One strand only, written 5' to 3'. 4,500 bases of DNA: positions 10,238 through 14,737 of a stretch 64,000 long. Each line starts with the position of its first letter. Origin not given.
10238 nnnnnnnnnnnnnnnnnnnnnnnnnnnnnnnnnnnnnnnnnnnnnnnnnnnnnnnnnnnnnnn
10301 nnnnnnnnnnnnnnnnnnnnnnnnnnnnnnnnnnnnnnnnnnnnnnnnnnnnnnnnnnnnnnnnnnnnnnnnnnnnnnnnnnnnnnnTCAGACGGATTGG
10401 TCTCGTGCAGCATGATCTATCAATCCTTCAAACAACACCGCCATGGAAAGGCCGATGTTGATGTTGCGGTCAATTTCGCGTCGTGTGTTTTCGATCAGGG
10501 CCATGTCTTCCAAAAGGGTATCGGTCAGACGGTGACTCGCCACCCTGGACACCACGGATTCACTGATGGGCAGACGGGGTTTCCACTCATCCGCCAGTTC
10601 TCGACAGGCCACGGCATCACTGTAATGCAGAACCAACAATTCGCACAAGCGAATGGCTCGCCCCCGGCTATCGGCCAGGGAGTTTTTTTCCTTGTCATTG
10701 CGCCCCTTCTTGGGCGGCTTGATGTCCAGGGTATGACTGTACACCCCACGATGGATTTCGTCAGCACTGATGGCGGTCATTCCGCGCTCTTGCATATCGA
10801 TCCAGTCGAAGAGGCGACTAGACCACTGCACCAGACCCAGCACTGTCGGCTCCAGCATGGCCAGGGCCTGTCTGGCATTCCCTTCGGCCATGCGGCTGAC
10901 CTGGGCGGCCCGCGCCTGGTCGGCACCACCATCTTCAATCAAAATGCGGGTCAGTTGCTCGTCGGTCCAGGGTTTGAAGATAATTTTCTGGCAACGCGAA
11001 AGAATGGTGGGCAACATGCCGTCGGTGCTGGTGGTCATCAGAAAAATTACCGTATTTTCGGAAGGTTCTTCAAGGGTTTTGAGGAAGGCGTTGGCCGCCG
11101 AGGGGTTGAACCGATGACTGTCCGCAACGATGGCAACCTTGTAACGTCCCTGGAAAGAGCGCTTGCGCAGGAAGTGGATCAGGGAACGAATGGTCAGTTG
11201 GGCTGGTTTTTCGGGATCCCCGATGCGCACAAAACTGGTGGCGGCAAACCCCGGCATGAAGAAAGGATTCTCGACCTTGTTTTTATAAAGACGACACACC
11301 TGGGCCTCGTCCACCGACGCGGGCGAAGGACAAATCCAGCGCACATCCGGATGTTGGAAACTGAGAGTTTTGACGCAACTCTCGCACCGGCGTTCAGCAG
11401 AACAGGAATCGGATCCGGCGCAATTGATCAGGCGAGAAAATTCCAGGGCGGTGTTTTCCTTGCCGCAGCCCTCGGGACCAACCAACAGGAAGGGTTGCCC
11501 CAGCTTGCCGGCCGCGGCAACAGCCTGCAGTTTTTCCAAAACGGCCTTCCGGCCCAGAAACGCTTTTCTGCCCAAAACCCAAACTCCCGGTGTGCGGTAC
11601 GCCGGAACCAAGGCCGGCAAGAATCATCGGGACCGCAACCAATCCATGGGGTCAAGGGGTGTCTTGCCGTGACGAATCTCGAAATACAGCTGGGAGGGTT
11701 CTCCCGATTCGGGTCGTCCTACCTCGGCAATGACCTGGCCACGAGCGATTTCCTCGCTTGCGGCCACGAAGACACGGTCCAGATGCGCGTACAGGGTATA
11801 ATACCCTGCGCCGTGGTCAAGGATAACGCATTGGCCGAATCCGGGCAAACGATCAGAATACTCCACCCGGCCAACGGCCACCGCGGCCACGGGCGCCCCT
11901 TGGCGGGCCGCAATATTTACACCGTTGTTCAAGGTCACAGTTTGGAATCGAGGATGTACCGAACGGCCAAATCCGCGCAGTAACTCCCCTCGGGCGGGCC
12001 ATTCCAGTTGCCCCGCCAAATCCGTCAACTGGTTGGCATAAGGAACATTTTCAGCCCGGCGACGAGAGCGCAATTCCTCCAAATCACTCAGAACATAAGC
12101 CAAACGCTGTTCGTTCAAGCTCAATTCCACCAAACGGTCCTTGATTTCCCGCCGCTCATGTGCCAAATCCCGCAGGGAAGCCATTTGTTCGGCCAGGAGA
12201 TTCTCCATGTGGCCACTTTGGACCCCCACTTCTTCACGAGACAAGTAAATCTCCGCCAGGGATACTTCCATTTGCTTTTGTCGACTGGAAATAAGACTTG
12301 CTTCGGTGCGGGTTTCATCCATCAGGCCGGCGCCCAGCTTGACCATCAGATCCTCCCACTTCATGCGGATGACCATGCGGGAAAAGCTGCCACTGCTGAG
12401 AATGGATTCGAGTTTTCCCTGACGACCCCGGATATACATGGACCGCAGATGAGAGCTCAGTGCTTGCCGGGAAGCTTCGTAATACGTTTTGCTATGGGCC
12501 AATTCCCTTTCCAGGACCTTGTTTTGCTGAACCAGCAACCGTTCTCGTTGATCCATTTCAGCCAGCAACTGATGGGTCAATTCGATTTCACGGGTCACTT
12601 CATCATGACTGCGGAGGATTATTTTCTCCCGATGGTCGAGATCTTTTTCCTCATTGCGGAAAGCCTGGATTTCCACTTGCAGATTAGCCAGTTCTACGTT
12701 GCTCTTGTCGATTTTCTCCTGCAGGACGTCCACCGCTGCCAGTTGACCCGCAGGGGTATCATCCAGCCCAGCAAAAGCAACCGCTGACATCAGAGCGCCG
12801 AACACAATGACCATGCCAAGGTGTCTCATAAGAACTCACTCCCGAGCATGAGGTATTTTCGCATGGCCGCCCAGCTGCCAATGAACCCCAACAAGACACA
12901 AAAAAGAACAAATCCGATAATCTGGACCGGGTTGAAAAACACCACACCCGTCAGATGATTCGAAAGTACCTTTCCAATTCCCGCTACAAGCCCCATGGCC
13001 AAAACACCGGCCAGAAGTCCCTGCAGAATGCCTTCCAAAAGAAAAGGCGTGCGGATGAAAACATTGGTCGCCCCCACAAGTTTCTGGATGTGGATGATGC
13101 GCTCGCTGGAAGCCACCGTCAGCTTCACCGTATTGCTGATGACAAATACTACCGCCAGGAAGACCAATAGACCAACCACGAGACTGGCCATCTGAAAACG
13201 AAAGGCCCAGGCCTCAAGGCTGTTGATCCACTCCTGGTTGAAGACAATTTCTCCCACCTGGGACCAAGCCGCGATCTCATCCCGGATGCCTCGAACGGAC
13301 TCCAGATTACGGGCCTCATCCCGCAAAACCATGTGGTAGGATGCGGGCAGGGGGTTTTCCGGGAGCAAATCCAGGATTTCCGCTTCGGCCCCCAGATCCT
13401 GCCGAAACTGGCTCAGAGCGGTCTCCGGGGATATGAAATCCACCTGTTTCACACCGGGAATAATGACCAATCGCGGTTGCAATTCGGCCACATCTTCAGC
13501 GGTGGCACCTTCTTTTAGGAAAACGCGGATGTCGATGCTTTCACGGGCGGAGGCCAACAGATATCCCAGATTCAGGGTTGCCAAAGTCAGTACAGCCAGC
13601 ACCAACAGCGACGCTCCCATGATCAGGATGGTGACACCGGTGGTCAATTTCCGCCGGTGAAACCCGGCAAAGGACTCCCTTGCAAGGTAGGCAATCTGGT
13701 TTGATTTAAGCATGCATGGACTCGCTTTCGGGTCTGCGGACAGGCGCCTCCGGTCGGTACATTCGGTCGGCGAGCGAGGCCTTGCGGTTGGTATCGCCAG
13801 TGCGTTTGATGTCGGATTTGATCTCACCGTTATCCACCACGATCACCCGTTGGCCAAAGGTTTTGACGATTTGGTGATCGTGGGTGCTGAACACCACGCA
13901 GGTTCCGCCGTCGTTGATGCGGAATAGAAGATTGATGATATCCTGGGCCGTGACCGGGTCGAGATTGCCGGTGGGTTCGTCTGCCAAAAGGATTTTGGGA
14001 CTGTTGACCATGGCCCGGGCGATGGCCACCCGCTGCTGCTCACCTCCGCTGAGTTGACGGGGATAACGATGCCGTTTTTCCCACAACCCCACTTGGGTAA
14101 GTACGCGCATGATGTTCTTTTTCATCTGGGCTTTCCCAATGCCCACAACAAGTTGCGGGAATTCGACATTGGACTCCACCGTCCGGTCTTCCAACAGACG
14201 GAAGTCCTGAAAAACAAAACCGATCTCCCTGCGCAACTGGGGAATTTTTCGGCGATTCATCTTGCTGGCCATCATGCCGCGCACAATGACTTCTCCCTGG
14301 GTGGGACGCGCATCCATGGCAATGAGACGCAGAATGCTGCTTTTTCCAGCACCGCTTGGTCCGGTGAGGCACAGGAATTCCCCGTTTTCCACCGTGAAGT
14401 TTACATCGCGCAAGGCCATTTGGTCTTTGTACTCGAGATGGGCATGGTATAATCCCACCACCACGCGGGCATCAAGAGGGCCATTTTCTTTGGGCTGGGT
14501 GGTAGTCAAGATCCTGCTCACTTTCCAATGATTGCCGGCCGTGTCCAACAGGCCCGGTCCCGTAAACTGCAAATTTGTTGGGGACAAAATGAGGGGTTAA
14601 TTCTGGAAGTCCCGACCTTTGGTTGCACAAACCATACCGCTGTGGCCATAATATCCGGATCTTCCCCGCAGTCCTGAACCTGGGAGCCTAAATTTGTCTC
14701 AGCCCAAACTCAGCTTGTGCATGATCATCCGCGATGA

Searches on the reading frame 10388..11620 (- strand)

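Call 77: search_protein_families(library=pfam, proteins=[window:10388-11620:-], max_evalue=0.00001)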
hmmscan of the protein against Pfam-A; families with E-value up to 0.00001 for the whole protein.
window:10388-11620:- (410 aa): 1 family
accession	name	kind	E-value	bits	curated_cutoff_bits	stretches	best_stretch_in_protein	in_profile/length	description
PF13177.12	DNA_pol3_delta2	-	5e-40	137.5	27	1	25-217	3-159/161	DNA polymerase III, delta subunit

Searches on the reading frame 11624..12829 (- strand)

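Call 77: search_protein_families(library=pfam, proteins=[window:11624-12829:-], max_evalue=0.00001)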
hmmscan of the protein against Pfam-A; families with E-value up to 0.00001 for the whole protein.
window:11624-12829:- (401 aa): 1 family
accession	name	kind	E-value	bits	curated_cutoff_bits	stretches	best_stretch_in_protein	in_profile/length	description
PF01551.29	Peptidase_M23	-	1.8e-25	89.4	28.7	1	301-394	3-96/96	Peptidase family M23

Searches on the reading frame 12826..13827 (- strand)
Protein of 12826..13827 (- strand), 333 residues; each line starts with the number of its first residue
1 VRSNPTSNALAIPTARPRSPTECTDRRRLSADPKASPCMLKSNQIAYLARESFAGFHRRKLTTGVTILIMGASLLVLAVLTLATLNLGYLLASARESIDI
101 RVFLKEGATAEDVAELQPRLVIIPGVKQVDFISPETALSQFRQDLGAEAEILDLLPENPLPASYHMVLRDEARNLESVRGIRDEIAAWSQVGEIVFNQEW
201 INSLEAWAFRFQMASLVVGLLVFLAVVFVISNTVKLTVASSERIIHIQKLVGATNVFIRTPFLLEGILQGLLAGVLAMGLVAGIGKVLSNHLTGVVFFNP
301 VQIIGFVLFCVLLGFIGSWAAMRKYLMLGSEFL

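Call 77: search_protein_families(library=pfam, proteins=[window:12826-13827:-], max_evalue=0.00001)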
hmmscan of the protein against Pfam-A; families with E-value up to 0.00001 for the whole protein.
window:12826-13827:- (333 aa): 2 families
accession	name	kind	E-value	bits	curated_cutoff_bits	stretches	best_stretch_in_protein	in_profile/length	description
PF18075.7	FtsX_ECD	-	7.8e-18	65.3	23.5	1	99-193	2-95/96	FtsX extracellular domain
PF02687.27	FtsX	-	1.9e-10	41.2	25.5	1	217-325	2-115/120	FtsX-like permease C-terminal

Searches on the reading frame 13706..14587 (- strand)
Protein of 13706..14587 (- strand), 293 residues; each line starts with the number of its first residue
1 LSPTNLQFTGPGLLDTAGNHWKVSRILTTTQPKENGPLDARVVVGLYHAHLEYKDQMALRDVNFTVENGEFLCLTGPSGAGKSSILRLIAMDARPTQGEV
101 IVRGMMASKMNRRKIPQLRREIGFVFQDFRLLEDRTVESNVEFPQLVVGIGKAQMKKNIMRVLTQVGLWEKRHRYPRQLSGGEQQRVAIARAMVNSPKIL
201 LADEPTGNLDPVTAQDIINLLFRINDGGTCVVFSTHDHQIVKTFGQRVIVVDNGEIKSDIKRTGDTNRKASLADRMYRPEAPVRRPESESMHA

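Call 77: search_protein_families(library=pfam, proteins=[window:13706-14587:-], max_evalue=0.00001)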
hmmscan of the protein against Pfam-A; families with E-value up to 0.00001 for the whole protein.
window:13706-14587:- (293 aa): 2 families
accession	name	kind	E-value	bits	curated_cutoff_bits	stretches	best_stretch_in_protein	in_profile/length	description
PF00005.33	ABC_tran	-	7.3e-37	127.5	25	1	59-206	1-136/137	ABC transporter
PF13304.12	AAA_21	-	5.4e-07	30.4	27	0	71-127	1-61/304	AAA domain, putative AbiEii toxin, Type IV TA system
